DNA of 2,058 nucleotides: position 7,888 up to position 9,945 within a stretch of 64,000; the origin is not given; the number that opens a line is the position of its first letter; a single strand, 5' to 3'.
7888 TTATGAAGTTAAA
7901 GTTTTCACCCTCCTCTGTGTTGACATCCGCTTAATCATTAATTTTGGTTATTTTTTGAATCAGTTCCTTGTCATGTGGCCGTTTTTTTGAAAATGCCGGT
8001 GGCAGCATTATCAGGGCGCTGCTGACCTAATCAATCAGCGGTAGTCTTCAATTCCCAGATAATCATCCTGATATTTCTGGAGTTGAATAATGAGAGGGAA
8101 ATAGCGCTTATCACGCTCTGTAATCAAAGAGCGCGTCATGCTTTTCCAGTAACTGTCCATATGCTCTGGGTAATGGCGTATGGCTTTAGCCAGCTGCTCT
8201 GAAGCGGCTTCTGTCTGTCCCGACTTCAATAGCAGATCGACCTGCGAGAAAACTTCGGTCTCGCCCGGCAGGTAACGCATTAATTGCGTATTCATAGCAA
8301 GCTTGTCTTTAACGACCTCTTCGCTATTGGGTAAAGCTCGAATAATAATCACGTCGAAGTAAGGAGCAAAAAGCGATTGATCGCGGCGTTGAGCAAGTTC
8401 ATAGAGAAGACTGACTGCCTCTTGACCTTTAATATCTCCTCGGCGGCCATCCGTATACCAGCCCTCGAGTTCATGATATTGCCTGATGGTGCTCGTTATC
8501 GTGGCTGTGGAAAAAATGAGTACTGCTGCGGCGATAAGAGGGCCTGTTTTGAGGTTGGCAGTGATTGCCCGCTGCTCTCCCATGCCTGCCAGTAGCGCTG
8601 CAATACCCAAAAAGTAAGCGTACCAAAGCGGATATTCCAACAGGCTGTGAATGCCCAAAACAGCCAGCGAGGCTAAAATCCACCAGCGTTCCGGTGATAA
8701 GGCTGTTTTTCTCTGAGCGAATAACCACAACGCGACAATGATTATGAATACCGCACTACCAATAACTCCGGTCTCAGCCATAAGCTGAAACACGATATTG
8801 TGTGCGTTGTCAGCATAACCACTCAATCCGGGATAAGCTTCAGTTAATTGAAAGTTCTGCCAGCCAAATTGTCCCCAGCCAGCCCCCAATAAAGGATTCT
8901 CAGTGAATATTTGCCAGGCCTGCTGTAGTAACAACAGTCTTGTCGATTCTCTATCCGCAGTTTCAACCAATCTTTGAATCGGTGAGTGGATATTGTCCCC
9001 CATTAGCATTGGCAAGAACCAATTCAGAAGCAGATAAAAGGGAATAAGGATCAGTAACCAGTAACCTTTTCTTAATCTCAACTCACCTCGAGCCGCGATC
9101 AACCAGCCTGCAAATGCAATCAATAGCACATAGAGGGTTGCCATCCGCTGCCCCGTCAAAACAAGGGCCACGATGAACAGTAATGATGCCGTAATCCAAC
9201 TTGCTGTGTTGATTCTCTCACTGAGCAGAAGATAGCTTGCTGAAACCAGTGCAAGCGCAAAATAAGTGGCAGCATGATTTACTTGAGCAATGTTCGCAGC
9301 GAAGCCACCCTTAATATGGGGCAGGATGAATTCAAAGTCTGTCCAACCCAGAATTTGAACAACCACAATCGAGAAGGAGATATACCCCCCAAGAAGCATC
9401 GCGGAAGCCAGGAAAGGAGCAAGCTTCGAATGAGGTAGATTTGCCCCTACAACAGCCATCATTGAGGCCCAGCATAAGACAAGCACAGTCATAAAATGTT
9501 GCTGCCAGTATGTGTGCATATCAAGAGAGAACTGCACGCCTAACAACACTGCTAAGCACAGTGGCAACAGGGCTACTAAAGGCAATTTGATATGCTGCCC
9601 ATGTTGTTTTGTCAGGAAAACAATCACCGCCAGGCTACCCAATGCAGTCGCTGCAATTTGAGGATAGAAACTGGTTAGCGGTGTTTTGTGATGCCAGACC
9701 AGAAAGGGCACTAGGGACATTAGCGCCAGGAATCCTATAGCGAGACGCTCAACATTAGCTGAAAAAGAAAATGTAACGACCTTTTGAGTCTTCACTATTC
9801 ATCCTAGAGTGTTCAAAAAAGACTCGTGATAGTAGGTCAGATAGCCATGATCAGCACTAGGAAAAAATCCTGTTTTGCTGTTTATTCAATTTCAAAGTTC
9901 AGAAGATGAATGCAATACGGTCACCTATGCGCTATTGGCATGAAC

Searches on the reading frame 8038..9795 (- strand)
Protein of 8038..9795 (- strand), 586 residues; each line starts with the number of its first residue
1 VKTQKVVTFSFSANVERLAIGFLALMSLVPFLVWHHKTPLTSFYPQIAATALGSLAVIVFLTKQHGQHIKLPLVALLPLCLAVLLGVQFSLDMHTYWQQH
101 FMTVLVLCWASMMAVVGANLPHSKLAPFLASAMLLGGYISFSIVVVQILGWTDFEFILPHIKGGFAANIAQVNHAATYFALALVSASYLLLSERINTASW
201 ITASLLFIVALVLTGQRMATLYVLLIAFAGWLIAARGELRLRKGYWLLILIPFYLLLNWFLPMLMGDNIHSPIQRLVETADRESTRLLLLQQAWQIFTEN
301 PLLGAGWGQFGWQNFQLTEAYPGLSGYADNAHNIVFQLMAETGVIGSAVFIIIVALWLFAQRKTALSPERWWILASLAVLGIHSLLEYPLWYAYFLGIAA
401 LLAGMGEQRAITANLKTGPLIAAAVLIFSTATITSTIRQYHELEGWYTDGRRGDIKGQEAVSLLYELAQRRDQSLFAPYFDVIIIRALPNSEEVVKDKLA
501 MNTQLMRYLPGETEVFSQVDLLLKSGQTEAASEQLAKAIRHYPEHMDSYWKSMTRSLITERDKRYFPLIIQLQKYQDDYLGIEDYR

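Call 5: search_protein_families(library=pfam, proteins=[window:8038-9795:-], max_evalue=0.1)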
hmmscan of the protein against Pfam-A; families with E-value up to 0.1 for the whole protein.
window:8038-9795:- (586 aa): 6 families
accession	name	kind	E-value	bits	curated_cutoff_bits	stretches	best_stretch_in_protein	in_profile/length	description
PF11846.14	Wzy_C_2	-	4.7e-24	85.8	28.5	1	371-546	1-180/191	Virulence factor membrane-bound polymerase, C-terminal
PF04932.20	Wzy_C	-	6.2e-18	65.4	31.7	1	203-351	2-149/149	O-Antigen ligase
PF15864.10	PglL_A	-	0.00017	21.8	25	1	167-190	3-26/26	Protein glycosylation ligase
PF13432.12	TPR_16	-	0.038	14.9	32.7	0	518-550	3-35/65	Tetratricopeptide repeat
PF14559.12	TPR_19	-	0.056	14.2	25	0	520-551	33-63/68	Tetratricopeptide repeat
PF13428.12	TPR_14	-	0.07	14.3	23.5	0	519-547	8-36/44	Tetratricopeptide repeat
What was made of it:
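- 8035..9795 (-): PglL/TfpO-type O-oligosaccharyltransferase candidate (586 aa), part of the hypervariable cassette. Wzy_C E = 6e-18, Wzy_C_2 E = 5e-24, PglL_A 21.8 bits against a cut-off of 25 (call 5).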

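Call 6: search_protein_families(library=ncbifam, proteins=[window:8038-9795:-], max_evalue=0.1)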
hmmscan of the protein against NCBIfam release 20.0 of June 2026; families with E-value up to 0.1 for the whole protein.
window:8038-9795:- (586 aa): 0 families

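Call 100: search_solved_structures(query=window:8038-9795:-, max_evalue=1)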
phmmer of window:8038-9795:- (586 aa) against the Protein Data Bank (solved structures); distinct sequences matched with E-value up to 1: 2.
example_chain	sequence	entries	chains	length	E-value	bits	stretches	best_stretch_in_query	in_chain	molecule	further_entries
9rmk_A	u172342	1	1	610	7.1e-27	97.6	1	26-546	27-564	Oligosaccharyltransferase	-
8qqn_PX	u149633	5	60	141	0.84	11.5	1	512-576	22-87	HK97 gp6-like/SPP1 gp15-like head-tail connector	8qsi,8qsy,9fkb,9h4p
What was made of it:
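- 8035..9795 (-): Full-length match to PDB 9RMK 'Oligosaccharyltransferase', E = 7e-27 (call 100).
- The oligosaccharyltransferase matches PDB 9RMK at E = 7e-27 (call 100).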
